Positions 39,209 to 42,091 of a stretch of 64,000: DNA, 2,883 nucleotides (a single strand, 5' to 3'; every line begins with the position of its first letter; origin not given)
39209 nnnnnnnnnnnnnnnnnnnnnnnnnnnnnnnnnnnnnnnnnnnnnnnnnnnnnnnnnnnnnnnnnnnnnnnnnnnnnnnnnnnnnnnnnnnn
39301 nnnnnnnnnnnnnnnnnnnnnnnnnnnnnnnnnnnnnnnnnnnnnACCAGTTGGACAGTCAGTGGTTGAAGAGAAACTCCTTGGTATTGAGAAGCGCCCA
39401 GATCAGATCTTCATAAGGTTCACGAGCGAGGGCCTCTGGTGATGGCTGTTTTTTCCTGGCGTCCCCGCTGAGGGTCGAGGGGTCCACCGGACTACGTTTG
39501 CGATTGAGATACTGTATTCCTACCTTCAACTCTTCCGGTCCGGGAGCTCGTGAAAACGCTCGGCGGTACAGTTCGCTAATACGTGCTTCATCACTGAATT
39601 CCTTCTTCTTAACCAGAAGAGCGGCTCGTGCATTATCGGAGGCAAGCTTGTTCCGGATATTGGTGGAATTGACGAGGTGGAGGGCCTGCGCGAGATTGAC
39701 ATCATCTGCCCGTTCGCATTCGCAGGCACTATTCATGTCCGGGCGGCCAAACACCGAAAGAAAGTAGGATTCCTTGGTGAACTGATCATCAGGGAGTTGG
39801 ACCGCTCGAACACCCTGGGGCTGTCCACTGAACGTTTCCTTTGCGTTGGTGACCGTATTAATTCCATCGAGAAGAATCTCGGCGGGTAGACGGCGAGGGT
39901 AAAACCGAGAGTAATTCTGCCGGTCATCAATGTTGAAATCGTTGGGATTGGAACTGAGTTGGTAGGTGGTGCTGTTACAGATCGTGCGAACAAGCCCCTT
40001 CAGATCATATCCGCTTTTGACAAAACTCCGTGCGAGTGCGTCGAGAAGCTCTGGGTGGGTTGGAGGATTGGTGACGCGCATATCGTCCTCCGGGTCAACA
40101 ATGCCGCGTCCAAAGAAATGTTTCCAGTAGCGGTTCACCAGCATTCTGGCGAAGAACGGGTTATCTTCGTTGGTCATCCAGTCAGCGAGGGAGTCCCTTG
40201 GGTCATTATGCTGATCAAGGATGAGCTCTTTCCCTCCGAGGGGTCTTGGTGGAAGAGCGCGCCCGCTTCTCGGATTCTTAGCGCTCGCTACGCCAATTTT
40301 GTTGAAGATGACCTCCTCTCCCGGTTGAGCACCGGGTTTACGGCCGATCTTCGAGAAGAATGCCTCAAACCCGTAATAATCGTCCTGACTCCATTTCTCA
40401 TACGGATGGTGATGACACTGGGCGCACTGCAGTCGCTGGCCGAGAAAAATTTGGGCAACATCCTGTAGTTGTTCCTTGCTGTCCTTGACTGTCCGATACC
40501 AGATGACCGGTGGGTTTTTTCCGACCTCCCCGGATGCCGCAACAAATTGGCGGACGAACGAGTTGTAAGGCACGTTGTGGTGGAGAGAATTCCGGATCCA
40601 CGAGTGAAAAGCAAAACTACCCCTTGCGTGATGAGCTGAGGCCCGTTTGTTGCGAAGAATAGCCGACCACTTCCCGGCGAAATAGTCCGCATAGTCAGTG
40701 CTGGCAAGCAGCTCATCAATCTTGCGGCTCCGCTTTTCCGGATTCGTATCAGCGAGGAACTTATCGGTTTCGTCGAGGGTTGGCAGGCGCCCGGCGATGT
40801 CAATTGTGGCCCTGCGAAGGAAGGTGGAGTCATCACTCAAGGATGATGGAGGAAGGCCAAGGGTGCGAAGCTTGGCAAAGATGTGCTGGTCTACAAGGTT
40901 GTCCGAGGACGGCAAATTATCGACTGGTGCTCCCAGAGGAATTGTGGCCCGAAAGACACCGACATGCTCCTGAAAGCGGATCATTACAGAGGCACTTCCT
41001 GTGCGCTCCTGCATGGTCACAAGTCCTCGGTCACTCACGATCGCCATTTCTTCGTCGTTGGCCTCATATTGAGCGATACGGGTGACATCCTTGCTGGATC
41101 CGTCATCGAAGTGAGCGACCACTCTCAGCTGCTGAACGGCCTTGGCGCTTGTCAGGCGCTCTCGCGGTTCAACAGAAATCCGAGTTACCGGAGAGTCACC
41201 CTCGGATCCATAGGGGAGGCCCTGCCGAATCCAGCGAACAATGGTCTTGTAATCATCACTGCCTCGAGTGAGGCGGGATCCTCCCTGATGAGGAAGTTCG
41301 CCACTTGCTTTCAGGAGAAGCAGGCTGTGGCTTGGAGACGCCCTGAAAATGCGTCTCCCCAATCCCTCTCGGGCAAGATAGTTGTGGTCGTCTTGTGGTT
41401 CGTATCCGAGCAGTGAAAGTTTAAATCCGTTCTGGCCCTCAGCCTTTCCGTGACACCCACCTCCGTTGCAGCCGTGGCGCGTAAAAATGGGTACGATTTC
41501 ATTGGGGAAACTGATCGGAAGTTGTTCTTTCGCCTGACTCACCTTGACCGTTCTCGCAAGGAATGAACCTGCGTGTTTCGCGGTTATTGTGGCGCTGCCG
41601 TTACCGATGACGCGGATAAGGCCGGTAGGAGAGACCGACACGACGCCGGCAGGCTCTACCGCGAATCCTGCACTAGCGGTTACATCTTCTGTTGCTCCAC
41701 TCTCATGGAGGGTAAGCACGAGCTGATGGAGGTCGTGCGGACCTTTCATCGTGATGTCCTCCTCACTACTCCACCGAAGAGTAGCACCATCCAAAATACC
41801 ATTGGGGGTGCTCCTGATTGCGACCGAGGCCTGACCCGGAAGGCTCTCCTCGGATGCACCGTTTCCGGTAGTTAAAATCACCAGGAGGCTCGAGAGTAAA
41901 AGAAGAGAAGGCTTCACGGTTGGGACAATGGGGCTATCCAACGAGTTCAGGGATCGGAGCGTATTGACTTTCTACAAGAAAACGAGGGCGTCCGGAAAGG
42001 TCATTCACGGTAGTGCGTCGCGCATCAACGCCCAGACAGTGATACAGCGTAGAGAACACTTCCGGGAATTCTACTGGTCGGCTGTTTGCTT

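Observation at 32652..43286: Five-gene translationally coupled operon: two DUF1501 genes bracket Big2-DUF1549/1553, an Ig/PPC-repeat protein and a cyt-c/WD40/coiled-coil protein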

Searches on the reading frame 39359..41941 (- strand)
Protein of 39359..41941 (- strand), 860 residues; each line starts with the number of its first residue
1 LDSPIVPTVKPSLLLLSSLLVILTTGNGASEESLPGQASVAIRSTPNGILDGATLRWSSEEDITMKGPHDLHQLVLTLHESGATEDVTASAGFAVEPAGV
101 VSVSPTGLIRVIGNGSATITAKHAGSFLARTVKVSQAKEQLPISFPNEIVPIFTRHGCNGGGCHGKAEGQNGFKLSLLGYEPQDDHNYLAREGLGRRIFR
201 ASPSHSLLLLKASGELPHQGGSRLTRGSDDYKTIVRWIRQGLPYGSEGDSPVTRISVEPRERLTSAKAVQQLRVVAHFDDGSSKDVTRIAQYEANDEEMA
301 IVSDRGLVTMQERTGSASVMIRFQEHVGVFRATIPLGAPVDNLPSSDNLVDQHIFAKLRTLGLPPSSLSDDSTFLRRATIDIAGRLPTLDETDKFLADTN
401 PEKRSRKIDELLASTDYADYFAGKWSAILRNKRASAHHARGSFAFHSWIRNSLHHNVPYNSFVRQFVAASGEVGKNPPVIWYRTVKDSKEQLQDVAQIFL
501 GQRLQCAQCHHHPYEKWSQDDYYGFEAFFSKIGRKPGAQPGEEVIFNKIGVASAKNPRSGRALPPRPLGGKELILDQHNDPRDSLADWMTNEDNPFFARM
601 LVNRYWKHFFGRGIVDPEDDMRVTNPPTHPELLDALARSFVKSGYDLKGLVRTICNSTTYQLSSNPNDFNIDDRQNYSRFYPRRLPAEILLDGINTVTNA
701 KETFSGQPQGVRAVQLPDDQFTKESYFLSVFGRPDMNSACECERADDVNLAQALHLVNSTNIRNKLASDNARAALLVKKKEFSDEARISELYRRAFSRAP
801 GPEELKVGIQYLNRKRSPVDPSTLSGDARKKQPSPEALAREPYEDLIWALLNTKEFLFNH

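Call 3: search_protein_families(library=pfam, proteins=[window:39359-41941:-], max_evalue=0.01)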
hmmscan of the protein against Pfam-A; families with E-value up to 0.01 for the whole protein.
window:39359-41941:- (860 aa): 3 families
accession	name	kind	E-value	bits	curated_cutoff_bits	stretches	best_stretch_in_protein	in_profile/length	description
PF07587.16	PSD1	-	4.8e-51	174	28.5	1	582-811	2-243/244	Protein of unknown function (DUF1553)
PF07583.16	PSCyt2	-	4.6e-46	157.8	29.8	1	350-532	2-207/209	Protein of unknown function (DUF1549)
PF02368.24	Big_2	-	0.0036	17.7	22.8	0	251-309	1-55/79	Bacterial Ig-like domain (group 2)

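Call 25: search_solved_structures(query=window:39359-41941:-, max_evalue=1)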
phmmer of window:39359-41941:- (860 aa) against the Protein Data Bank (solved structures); distinct sequences matched with E-value up to 1: 5.
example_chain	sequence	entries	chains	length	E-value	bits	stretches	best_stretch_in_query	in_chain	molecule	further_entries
9ifo_A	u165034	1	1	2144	3.9e-14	55.1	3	256-320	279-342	Teneurin-Like Protein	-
9pt5_A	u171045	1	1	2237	4.4e-14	54.9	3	256-320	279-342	Teneurin-like protein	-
7b5i_AB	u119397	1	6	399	0.49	11.8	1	320-371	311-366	All3326 protein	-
1tvn_A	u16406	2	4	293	0.51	11.7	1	45-157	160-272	cellulase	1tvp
1gve_A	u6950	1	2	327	0.53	11.6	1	594-640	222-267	AFLATOXIN B1 ALDEHYDE REDUCTASE MEMBER 3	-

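Call 29: search_protein_families(library=ncbifam, proteins=[window:39359-41941:-], max_evalue=0.01)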
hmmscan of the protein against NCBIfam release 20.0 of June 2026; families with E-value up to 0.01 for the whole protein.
window:39359-41941:- (860 aa): 0 families

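Call 44: find_homologous_proteins(query=window:39359-41941:-)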
Query window:39359-41941:- (860 aa): 4474 proteins with E <= 0.001 among 8000 candidates; the best 120 are listed.
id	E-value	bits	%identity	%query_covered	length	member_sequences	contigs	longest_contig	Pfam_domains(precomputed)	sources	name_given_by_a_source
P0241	0.0e+0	1825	93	99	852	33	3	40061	PF07587.17,PF07583.17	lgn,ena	-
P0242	0.0e+0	1767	89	99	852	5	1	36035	PF07587.17,PF07583.17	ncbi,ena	-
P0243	0.0e+0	1767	90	99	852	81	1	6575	PF07587.17,PF07583.17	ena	-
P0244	0.0e+0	1717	92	93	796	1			PF07587.17,PF07583.17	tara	tara:strand:- start:145 stop:2535 length:2391 start_codon:yes stop_codon:yes gene_type:complete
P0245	0.0e+0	1654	83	100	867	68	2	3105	PF07587.17,PF07583.17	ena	-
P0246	0.0e+0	1516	76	99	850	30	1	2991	PF07587.17,PF07583.17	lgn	-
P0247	0.0e+0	1507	77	99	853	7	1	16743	PF07587.17,PF07583.17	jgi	-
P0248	0.0e+0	1484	79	94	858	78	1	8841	PF07587.17,PF07583.17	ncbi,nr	ncbi:MAG: DUF1549 and DUF1553 domain-containing protein [Verrucomicrobiota bacterium]|nr:DUF1549 and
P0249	0.0e+0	1473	76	97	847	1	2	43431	PF07587.17,PF02368.25,PF07583.17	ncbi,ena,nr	ncbi:MAG: S-layer protein [Roseibacillus sp.]|nr:S-layer protein [Roseibacillus sp.]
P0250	0.0e+0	1469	76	97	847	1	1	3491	PF07587.17,PF02368.25,PF07583.17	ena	-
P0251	0.0e+0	1467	77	95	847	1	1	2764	PF07587.17,PF02368.25,PF07583.17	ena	-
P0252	0.0e+0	1465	77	95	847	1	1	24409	PF07587.17,PF02368.25,PF07583.17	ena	-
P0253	0.0e+0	1465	76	97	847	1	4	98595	PF07587.17,PF02368.25,PF07583.17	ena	-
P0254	0.0e+0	1462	77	95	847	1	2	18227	PF07587.17,PF02368.25,PF07583.17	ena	-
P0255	0.0e+0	1457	78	93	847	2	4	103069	PF07587.17,PF02368.25,PF07583.17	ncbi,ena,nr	ncbi:MAG: S-layer protein [Verrucomicrobiaceae bacterium]|nr:S-layer protein [Verrucomicrobiaceae ba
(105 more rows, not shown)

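Call 47: search_solved_structures(query=A4, max_evalue=1)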
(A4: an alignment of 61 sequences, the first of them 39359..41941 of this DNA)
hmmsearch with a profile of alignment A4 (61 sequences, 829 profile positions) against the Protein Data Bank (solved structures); distinct sequences matched with E-value up to 1: 30.
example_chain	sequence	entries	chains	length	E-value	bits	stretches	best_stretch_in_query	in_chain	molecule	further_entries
9ifo_A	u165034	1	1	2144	2.6e-28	101.8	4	222-286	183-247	Teneurin-Like Protein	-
9pt5_A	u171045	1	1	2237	2.6e-28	101.8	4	222-286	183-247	Teneurin-like protein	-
8gyr_A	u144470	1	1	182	1.9e-09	39.4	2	227-293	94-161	Leptospira Immunoglobulin-like protein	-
8gyr_B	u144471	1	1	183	2.6e-09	39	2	227-293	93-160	LigA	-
5mab_A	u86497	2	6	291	0.00036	21.9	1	119-219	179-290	FoxE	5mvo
7quz_AAA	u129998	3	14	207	0.0012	20.2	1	56-112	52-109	Beta-1,3-glucanase bglH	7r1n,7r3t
2mqg_A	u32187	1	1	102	0.0016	19.9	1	225-280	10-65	LigB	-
2mog_A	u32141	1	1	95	0.0017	19.7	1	225-280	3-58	Bacterial Ig-like domain, group 2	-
2n7s_A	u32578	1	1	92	0.0025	19.2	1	228-279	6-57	Ig-like repeat domain protein 1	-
2mh4_A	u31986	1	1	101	0.0028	19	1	228-279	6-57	LigB-like protein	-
7ext_03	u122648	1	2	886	0.0041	18.5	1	357-410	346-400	Phycobiliprotein ApcE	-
2l06_A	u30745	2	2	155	0.0066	17.8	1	357-409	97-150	Phycobilisome LCM core-membrane linker polypeptide | Phycobiliprotein ApcE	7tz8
7vea_aM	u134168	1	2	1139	0.012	16.9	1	357-412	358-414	Phycobiliprotein ApcE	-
3osj_A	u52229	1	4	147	0.014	16.7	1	357-400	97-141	Phycobilisome LCM core-membrane linker polypeptide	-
7sc7_BD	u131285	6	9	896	0.014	16.7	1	357-405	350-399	Phycobiliprotein ApcE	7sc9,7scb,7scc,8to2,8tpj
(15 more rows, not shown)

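Call 55: predict_structure(alignment_id=A4)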
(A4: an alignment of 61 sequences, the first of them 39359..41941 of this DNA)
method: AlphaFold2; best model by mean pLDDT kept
length: 860 residues; sequences in the alignment: 61
mean_pLDDT: 85.8   pTM: 0.85
mean pLDDT of the five models: 85.8, 84.5, 84.2, 83.9, 82.9
residues with pLDDT >= 90: 503; 70-90: 253; 50-70: 37; < 50: 67
segments of 3 or more residues with pLDDT < 50: 1-3, 5-47, 158-175, 193-195
pLDDT, mean of each block of 10 residues (from residue 1): 36 41 37 38 45 84 91 94 89 96 95 97 93 94 90 68 42 50 79 66 87 71 82 92 84 94 93 95 93 92 95 91 91 85 86 92 91 97 97 98 97 97 91 83 94 98 97 93 93 95 87 82 97 93 94 92 95 95 97 96 95 89 87 97 98 97 88 81 88 95 89 87 78 64 61 78 92 95 96 97 97 86 77 84 95 89
secondary structure, 60 per line:
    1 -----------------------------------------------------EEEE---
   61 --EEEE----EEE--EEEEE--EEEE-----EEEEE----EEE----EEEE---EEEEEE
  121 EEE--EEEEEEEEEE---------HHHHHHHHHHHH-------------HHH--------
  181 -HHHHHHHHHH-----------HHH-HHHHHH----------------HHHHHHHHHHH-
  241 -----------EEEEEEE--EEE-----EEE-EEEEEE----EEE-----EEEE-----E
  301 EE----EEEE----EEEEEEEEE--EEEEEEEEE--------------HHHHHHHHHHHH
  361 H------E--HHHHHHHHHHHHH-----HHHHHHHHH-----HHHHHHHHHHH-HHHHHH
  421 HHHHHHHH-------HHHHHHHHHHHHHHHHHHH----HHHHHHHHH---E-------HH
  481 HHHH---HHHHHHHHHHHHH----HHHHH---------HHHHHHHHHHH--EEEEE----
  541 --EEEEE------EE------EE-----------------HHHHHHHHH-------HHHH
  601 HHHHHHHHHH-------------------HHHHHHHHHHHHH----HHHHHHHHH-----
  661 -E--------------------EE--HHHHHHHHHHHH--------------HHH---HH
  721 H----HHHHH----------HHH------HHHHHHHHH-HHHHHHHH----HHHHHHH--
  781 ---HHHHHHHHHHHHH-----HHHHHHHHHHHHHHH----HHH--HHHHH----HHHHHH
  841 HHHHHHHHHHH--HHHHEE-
elements in order (helices of 4 or more, strands of 3 or more residues): E54-57 E63-66 E71-73 E76-80 E83-86 E92-96 E101-103 E108-111 E115-123 E126-135 H145-156 H182-191 H207-212 H229-239 E252-258 E261-263 E269-271 E273-278 E283-285 E291-294 E300-302 E307-310 E315-323 E326-334 H349-361 H371-383 H389-397 H403-413 H415-428 H436-454 H459-467 H479-484 H488-500 H505-509 H519-529 E532-536 E543-547 H581-589 H597-610 H630-642 H647-655 H687-698 H726-730 H750-758 H760-767 H772-778 H784-796 H802-816 H826-830 H835-851 H854-857

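Call 59: fold_search(model_id=the predicted structure, library=pdb)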
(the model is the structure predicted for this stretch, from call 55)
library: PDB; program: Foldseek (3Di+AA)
matches with E <= 10: 1231; with E <= 0.001: 16
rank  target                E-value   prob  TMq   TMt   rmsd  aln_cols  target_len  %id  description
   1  8gyr_B                6.1e-09  1.00  0.10  0.44  18.1       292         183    9  Crystal structure of a variable region segment of Leptospira host-interacting outer surface protein, LigA (released 2023-06-28)
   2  8gyr_A                9.7e-09  1.00  0.10  0.44  18.5       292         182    8  Crystal structure of a variable region segment of Leptospira host-interacting outer surface protein, LigA (released 2023-06-28)
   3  4uic                  1.6e-05  1.00  0.09  0.11  19.4       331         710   11  Crystal structure of the S-layer protein rSbsC(31-844) (released 2016-04-13)
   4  9hcj_10               2.2e-05  1.00  0.09  0.05  27.3       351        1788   10  D. discoideum nuclear pore complex (released 2024-12-25)
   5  4uj6                  2.8e-05  1.00  0.09  0.11  19.7       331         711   12  Structure of surface layer protein SbsC, domains 1-6 (released 2016-04-27)
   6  8opr_A                4.4e-05  1.00  0.08  0.11  18.1       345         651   11  Structure of the EA1 surface layer of Bacillus anthracis (released 2023-11-08)
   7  7r5k_10               7.0e-05  0.98  0.08  0.04  26.4       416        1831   11  Human nuclear pore complex (constricted) (released 2022-06-22)
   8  4aq1_C                1.4e-04  1.00  0.09  0.12  21.4       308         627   12  Structure of the SbsB S-layer protein of Geobacillus stearothermophilus PV72p2 in complex with nanobody KB6 (released 2012-06-13)
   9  8zdk_1                1.5e-04  1.00  0.09  0.20   2.4        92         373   23  Cryo-EM structure of Mycobacteriophage Douge genome-packed vertex (gp8 and gp113) (released 2025-07-16)
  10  8zdk_6                2.2e-04  1.00  0.09  0.20   2.3        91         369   23  Cryo-EM structure of Mycobacteriophage Douge genome-packed vertex (gp8 and gp113) (released 2025-07-16)
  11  5ftx                  3.1e-04  1.00  0.15  0.18   6.7       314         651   11  Structure of surface layer protein SbsC, domains 4-9 (released 2017-02-22)
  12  8zdm_2                4.8e-04  1.00  0.09  0.20   2.3        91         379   23  Cryo-EM structure of Mycobacteriophage Douge genome-free vertex (gp8) (released 2025-07-16)
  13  4uj7                  6.0e-04  1.00  0.14  0.42   7.3       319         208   10  Structure of the S-layer protein SbsC, domains 5-6 (released 2016-04-27)
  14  8zdh_A                6.6e-04  1.00  0.09  0.20   2.4        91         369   23  Cryo-EM structure of Mycobacteriophage Douge genome-packed capsid (gp8 and gp113) (released 2025-06-25)
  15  8zdh_B                8.3e-04  1.00  0.09  0.20   2.2        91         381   23  Cryo-EM structure of Mycobacteriophage Douge genome-packed capsid (gp8 and gp113) (released 2025-06-25)
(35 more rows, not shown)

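Call 90: search_protein_families(library=padloc, proteins=[window:39359-41941:-], max_evalue=0.001)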
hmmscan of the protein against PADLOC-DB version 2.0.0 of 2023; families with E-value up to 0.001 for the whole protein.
window:39359-41941:- (860 aa): 0 families
